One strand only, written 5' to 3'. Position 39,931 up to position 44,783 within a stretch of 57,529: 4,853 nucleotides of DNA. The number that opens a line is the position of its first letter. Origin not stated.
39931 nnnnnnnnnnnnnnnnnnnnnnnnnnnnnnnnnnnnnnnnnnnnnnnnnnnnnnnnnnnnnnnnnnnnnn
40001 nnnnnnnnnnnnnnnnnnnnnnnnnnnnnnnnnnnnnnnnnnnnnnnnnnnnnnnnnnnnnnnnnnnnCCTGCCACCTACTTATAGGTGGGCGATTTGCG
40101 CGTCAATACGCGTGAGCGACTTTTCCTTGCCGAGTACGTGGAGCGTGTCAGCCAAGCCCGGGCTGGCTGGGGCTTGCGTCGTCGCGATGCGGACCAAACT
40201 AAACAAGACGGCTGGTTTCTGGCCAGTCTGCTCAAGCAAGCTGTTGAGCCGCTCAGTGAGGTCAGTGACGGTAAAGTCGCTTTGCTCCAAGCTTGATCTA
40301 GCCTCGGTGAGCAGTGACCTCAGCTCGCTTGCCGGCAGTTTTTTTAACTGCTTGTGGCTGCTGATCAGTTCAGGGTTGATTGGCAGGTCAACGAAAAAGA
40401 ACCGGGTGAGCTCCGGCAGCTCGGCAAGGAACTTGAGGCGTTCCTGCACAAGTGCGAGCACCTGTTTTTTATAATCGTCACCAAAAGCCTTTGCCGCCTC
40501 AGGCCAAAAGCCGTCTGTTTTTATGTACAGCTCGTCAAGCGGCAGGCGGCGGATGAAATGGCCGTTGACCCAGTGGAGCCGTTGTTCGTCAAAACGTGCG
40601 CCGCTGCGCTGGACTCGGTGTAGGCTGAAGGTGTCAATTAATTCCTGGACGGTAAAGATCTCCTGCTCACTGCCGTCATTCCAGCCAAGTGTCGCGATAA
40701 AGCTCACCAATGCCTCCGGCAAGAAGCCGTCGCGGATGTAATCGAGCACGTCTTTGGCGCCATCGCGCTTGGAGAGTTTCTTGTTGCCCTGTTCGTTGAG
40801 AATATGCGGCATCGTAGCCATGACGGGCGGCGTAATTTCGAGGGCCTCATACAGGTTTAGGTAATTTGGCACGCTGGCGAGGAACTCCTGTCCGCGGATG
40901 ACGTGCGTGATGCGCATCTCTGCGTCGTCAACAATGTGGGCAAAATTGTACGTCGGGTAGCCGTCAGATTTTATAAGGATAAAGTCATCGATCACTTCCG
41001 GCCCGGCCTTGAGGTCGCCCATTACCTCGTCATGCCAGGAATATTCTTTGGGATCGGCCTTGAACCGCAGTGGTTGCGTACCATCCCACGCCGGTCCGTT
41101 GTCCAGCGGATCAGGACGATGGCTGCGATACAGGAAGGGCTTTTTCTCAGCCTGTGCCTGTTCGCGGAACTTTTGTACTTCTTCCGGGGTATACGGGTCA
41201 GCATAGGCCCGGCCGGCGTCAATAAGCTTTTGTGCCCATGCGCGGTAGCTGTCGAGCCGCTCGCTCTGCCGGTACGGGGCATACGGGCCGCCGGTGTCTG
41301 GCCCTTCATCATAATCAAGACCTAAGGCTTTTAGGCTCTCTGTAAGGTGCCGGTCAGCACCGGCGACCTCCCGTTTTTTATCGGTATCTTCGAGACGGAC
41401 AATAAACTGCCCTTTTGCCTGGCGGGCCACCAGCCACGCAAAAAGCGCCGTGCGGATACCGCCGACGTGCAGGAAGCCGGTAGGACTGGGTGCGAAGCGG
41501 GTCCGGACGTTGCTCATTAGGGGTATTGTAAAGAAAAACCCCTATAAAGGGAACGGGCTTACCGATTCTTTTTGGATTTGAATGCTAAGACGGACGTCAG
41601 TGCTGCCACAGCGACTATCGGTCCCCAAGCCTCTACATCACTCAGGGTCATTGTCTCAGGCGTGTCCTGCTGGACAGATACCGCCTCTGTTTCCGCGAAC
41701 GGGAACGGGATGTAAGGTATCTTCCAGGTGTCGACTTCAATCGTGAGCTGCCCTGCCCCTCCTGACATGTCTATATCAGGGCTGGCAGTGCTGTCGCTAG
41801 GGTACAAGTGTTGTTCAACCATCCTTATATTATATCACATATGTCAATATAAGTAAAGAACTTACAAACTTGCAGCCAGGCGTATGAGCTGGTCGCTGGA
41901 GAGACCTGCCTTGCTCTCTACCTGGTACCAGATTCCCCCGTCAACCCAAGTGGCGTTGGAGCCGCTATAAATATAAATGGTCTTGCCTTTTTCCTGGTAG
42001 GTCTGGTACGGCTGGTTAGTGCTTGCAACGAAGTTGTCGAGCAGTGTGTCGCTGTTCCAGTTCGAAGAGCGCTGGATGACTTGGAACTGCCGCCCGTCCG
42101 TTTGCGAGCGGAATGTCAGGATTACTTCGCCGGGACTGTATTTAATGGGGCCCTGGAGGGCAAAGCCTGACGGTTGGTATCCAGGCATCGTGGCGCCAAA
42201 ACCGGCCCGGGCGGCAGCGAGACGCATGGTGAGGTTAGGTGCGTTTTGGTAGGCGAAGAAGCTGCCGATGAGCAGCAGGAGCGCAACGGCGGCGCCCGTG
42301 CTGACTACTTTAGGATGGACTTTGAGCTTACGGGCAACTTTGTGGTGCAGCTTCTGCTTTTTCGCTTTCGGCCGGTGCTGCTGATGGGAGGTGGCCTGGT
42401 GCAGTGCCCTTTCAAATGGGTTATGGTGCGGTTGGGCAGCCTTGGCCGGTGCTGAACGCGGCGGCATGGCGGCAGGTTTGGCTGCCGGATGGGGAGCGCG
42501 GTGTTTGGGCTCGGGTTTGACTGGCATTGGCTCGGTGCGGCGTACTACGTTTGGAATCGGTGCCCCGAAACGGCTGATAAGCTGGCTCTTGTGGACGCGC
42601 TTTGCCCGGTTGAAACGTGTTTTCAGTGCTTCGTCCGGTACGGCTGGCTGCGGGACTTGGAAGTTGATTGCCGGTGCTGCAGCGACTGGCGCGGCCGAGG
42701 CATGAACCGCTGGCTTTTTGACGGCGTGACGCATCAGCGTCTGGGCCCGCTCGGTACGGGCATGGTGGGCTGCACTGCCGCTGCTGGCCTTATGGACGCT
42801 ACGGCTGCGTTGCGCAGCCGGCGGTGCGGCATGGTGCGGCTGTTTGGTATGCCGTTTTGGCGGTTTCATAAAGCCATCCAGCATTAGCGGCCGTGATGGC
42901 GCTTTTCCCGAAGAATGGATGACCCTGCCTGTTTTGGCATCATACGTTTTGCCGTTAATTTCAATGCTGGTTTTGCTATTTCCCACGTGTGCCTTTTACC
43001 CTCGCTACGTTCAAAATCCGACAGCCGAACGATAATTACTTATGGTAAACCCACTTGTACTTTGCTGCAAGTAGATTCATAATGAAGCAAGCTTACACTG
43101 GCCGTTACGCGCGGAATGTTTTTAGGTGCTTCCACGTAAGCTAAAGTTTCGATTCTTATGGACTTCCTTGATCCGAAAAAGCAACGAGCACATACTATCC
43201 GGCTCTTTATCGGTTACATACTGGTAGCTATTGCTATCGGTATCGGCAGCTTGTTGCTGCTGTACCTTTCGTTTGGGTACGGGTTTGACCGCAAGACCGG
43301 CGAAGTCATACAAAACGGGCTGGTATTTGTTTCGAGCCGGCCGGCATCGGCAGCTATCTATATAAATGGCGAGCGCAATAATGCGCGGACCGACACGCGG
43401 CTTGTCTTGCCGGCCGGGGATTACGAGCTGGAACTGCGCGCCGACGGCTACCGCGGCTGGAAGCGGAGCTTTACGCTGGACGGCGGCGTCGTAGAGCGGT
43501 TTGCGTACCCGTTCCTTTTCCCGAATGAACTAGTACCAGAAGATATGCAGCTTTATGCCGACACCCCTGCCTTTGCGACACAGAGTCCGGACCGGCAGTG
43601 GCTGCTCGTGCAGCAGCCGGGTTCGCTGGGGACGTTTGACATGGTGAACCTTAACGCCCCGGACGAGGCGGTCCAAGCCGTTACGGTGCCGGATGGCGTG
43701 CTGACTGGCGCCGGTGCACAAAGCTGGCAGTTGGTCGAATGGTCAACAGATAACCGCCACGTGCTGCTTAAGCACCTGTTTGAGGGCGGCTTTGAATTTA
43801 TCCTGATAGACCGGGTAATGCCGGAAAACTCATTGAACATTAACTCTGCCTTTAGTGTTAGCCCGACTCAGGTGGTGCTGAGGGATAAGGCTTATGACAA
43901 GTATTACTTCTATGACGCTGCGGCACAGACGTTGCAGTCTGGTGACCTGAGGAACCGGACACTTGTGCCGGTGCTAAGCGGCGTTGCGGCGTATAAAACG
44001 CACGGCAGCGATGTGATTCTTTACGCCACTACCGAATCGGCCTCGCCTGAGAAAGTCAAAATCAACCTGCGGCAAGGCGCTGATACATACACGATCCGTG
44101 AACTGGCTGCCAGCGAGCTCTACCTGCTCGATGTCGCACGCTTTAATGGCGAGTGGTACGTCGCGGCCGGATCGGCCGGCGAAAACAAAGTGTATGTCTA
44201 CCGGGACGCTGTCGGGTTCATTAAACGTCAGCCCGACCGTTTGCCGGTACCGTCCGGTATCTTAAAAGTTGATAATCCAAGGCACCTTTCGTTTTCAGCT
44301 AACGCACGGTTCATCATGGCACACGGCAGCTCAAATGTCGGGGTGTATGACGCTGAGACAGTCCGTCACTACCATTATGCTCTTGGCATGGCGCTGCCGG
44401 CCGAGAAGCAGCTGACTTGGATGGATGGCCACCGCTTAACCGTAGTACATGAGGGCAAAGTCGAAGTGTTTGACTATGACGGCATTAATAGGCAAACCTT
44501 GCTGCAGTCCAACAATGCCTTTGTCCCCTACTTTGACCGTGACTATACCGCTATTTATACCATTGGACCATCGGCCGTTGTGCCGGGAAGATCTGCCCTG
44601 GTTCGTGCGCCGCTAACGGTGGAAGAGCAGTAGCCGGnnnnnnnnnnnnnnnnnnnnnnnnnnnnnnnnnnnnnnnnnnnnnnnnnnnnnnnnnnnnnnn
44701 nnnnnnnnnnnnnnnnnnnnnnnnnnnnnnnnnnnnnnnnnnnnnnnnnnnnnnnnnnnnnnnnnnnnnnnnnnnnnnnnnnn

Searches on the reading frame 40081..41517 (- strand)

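Call 47: search_protein_families(library=ncbifam, proteins=[window:40081-41517:-], max_evalue=1e-10)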
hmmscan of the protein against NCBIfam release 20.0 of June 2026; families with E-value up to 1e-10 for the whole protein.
window:40081-41517:- (478 aa): 10 families
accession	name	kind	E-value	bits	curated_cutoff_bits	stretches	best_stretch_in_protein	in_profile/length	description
TIGR00464.1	gltX_bact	equivalog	1.4e-128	429.7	289.95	1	4-475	2-467/470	glutamate--tRNA ligase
TIGR03838.1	queuosine_YadB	equivalog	9e-57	192.5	276.7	1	5-279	2-257/272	tRNA glutamyl-Q(34) synthetase GluQRS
NF004315.1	PRK05710.1-4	equivalog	2.5e-50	171.4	250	1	6-271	1-271/274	tRNA glutamyl-Q(34) synthetase GluQRS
NF004314.0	PRK05710.1-3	equivalog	4.7e-50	170.7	256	1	3-296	6-277/297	tRNA glutamyl-Q(34) synthetase GluQRS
NF004313.0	PRK05710.1-2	equivalog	6.1e-42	143.8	380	1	2-257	3-251/299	tRNA glutamyl-Q(34) synthetase GluQRS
NF004312.0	PRK05710.1-1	equivalog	1.6e-32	113.1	453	1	6-258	16-247/306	tRNA glutamyl-Q(34) synthetase GluQRS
NF003169.0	PRK04156.1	equivalog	8.4e-31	107.2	516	1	3-234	101-327/567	glutamate--tRNA ligase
TIGR00463.1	gltX_arch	equivalog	4.1e-27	94.9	401.75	1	2-232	92-315/560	glutamate--tRNA ligase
NF011291.0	PRK14703.1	equivalog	8.5e-19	67.3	681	1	3-132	31-152/769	glutamine--tRNA ligase/YqeY domain fusion protein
TIGR00440.1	glnS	equivalog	1.3e-17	63.9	425.8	1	4-264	1-258/524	glutamine--tRNA ligase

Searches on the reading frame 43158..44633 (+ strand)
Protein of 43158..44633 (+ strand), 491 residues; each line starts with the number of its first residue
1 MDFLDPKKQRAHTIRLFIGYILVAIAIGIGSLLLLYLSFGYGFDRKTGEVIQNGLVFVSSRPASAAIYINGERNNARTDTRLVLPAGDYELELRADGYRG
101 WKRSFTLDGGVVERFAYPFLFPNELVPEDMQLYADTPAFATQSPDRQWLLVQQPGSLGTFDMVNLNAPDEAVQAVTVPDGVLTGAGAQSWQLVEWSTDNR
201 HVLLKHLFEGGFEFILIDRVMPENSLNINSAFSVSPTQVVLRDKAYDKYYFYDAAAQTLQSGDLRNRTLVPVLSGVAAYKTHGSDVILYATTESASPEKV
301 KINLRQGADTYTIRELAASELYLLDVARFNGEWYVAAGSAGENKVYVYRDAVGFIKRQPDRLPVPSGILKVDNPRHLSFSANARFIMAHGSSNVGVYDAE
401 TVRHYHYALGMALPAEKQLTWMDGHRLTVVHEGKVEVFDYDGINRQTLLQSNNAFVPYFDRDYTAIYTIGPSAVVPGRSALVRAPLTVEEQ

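Call 47: search_protein_families(library=ncbifam, proteins=[window:43158-44633:+], max_evalue=1e-10)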
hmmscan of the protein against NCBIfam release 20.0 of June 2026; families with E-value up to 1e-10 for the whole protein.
window:43158-44633:+ (491 aa): 0 families

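Call 83: search_protein_families(library=pfam, proteins=[window:43158-44633:+], max_evalue=0.00001)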
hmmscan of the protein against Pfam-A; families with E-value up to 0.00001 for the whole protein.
window:43158-44633:+ (491 aa): 1 family
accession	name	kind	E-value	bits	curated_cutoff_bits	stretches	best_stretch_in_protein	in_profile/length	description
PF08308.17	PEGA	-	3.9e-08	33.5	20.8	1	55-110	3-58/71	PEGA domain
